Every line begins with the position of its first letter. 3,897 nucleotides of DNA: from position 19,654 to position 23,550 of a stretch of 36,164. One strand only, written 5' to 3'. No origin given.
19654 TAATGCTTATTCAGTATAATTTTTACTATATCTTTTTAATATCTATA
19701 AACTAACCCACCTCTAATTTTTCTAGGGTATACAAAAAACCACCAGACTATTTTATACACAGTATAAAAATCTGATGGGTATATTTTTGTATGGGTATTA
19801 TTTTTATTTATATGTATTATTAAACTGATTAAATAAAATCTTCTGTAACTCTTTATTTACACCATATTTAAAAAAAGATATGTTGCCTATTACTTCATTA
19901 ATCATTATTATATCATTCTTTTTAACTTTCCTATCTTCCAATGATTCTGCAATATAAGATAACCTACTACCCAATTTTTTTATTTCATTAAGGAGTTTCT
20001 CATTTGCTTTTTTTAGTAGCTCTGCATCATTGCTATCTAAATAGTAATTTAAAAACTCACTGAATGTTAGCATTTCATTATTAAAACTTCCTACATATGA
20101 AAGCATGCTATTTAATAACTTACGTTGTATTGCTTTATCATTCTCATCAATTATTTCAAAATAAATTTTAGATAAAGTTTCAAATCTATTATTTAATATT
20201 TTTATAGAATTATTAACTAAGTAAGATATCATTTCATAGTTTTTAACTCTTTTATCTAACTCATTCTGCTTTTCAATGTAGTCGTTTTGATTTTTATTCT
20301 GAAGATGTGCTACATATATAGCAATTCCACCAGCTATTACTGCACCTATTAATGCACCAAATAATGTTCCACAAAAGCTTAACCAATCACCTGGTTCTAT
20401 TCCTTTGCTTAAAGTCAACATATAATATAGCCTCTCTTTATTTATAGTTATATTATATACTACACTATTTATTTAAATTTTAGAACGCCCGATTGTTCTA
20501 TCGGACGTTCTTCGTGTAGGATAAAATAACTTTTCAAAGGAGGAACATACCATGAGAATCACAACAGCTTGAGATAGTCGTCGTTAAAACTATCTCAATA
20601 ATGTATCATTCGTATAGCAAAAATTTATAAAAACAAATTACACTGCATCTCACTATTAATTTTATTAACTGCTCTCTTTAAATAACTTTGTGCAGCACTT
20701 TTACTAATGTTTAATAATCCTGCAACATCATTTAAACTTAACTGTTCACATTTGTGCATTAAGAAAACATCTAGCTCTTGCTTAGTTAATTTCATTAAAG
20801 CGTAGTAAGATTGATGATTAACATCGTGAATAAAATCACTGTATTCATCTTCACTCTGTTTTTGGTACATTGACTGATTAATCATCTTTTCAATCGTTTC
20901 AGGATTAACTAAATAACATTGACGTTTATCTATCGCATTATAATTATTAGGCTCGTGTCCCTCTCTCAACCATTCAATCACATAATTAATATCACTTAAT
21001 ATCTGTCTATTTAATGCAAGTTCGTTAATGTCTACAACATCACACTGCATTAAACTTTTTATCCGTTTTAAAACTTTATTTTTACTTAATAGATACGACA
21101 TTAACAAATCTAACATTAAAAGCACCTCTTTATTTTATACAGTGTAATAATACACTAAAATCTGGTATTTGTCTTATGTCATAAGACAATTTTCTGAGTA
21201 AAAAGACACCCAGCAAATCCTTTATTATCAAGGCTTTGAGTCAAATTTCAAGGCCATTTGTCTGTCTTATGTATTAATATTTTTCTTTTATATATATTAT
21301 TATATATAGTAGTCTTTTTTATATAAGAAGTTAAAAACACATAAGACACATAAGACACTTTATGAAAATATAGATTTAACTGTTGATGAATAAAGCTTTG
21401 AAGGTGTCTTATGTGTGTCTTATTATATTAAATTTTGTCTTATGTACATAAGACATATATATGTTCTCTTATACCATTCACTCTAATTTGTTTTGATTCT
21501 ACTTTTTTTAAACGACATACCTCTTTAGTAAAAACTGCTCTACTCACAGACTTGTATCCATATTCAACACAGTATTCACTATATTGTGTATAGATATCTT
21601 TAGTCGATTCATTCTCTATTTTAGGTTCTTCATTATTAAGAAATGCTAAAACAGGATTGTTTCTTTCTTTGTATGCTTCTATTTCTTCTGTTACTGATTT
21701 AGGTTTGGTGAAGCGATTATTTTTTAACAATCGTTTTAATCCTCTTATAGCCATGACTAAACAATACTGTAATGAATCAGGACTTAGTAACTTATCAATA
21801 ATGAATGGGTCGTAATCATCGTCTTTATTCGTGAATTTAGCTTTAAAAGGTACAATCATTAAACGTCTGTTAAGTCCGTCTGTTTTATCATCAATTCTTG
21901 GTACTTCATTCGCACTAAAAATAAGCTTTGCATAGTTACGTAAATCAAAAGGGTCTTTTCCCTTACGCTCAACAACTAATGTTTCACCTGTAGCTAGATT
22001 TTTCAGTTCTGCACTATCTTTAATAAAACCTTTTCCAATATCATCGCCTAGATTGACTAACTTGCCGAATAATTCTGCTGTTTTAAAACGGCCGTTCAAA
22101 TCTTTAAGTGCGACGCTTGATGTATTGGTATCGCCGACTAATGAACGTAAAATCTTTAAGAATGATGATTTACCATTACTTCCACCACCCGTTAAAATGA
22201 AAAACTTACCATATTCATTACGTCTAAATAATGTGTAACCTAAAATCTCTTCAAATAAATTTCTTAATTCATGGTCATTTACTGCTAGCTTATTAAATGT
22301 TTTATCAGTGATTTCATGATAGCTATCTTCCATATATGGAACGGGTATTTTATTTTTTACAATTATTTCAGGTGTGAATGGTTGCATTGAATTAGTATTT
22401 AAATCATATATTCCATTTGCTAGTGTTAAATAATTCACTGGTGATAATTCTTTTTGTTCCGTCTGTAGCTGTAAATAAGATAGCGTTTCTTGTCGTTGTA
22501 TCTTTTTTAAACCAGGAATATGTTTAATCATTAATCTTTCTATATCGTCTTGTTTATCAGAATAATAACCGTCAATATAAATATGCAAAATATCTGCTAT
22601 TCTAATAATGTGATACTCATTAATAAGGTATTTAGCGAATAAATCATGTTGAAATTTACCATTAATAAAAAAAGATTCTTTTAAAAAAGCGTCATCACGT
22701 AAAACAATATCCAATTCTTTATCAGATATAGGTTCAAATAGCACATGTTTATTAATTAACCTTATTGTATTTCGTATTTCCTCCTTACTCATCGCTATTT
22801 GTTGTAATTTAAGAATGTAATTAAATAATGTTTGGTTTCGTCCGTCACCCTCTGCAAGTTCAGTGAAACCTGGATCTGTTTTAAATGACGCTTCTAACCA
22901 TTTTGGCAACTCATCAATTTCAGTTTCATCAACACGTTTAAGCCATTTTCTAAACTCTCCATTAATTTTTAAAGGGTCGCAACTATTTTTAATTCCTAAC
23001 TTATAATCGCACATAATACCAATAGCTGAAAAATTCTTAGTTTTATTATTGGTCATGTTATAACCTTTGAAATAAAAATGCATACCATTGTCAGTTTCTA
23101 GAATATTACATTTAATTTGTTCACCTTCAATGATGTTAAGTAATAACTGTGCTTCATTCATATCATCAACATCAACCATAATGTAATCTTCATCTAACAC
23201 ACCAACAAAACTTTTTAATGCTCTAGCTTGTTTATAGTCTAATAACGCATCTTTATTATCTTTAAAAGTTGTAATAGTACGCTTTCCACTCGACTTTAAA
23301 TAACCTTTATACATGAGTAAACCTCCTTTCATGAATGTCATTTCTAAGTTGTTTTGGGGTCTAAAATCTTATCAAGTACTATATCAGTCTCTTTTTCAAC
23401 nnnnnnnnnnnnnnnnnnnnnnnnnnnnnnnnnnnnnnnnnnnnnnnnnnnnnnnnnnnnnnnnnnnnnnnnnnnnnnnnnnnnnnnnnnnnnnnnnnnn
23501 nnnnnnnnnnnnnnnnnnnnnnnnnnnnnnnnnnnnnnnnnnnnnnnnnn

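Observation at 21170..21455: Iteron array with two palindromes flanking an AT-rich core immediately 3' of the primase gene - candidate replication origin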

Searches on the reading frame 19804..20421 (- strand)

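Call 8: search_protein_families(library=pfam, proteins=[window:19804-20421:-], max_evalue=0.01)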
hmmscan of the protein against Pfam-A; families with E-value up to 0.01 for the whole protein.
window:19804-20421:- (205 aa): 1 family
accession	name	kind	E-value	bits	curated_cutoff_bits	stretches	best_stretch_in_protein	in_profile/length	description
PF17781.7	RPN1_RPN2_N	-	0.0019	18.2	22.4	1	35-172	3-132/301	RPN1 N-terminal domain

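Call 9: search_protein_families(library=phrogs, proteins=[window:19804-20421:-], max_evalue=0.001)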
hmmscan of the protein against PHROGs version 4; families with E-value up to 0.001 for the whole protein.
window:19804-20421:- (205 aa): 2 families
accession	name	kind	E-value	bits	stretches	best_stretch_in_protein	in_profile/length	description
phrog_19832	-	unknown function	1.2e-123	411.9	1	1-205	1-205/205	-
phrog_36022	-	unknown function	3.6e-05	24.6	1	20-125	22-126/170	-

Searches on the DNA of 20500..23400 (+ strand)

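Call 7: search_dna_similar(query=window:20600-23400:+, collection=phages, mode=near, max_rows=30)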
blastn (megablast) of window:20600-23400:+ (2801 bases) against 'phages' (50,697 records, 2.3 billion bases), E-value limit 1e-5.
No match.

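Call 35: search_rna_families(source=window, start=20500, end=22000, threshold=evalue, max_evalue=1)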
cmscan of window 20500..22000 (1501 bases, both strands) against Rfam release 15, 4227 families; matches with E-value up to 1: 0.
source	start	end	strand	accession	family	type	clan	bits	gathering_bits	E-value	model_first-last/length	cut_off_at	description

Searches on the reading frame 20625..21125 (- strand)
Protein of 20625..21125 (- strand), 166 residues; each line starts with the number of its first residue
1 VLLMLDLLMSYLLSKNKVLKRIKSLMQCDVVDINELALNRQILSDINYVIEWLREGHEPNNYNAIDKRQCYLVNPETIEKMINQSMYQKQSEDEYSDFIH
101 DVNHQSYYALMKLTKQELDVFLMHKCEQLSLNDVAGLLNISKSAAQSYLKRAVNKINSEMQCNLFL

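Call 8: search_protein_families(library=pfam, proteins=[window:20625-21125:-], max_evalue=0.01)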
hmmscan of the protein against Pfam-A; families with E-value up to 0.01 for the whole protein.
window:20625-21125:- (166 aa): 5 families
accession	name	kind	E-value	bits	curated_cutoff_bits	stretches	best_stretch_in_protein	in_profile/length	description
PF08281.18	Sigma70_r4_2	-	7.4e-09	35.6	25.7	1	109-155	7-53/54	Sigma-70, region 4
PF04545.22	Sigma70_r4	-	4.8e-05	23.2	24.1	1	109-156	1-48/50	Sigma-70, region 4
PF04967.18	HTH_10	-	0.00024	21.3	23.1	1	129-156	24-51/53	HTH DNA binding domain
PF13412.12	HTH_24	-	0.00027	20.9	21.9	0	125-154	14-43/48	Winged helix-turn-helix DNA-binding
PF04297.20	UPF0122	-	0.0023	18.6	22.7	1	113-156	18-61/101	Putative helix-turn-helix protein, YlxM / p13 like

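Call 9: search_protein_families(library=phrogs, proteins=[window:20625-21125:-], max_evalue=0.001)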
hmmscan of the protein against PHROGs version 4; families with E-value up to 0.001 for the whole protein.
window:20625-21125:- (166 aa): 4 families
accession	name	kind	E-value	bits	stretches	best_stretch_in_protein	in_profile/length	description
phrog_1190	-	transcription regulation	3.4e-47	161.3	1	4-165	1-164/167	RNA polymerase sigma factor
phrog_3512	-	transcription regulation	6.1e-07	30.7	1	78-156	31-109/130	sigma factor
phrog_1740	-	transcription regulation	0.00026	20.6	1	91-158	147-214/567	RNA polymerase sigma factor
phrog_351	-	transcription regulation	0.00032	20.4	1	73-160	627-726/928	RNA polymerase sigma factor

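Call 43: search_protein_families(library=ncbifam, proteins=[window:20625-21125:-], max_evalue=0.01)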
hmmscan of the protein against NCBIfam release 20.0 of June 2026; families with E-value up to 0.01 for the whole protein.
window:20625-21125:- (166 aa): 24 families
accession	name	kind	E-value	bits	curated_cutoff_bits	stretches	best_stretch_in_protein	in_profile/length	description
NF005385.0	PRK06930.1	subfamily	9.9e-27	93.7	136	1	4-164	1-166/170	positive control sigma-like factor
TIGR02937.1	sigma70-ECF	superfamily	4.9e-08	32.8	42.9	1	47-159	62-164/165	sigma-70 family RNA polymerase sigma factor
TIGR02985.1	Sig70_bacteroi1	subfamily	9.5e-08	32.4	126.4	1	61-159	64-161/162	RNA polymerase sigma-70 factor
TIGR02984.1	Sig-70_plancto1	subfamily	4.9e-07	29.5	183.75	1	108-158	136-186/189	RNA polymerase sigma-70 factor, Planctomycetaceae-specific subfamily 1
NF006623.1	PRK09191.1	subfamily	1.5e-06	28.2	240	1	86-164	62-140/258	PhyR family response regulator anti-anti-sigma factor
NF058625.1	sigma_PG0214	equivalog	2.8e-05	23.9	130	1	83-161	82-162/170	GFO_1088 family ECF-type sigma factor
TIGR02954.1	Sig70_famx3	hypoth_equivalog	3.1e-05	23.8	188.5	1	85-161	97-168/170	RNA polymerase sigma-70 factor, TIGR02954 family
NF009179.0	PRK12527.1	equivalog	0.00011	22.3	162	1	76-160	70-153/159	RNA polymerase sigma factor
TIGR02983.1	SigE-fam_strep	subfamily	0.00011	22.2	141.55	1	104-161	102-159/162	SigE family RNA polymerase sigma factor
NF008888.0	PRK11922.1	equivalog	0.00012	21.8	204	1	87-159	123-195/231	RNA polymerase sigma factor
NF009166.1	PRK12513.1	equivalog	0.00043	20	206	1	88-160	116-186/193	RNA polymerase sigma factor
NF007214.0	PRK09636.1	subfamily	0.0005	19.3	271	1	94-159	97-162/293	RNA polymerase sigma factor SigJ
TIGR02952.1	Sig70_famx2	equivalog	0.0023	17.9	206.45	1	102-160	112-170/170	ECF subfamily RNA polymerase sigma factor, BldN family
TIGR03001.1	Sig-70_gmx1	subfamily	0.0023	17.3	154.6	1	107-164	156-213/244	RNA polymerase sigma-70 factor, Myxococcales family 1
NF008891.0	PRK11924.1-5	subfamily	0.0024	18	259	1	83-158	85-161/171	RNA polymerase sigma factor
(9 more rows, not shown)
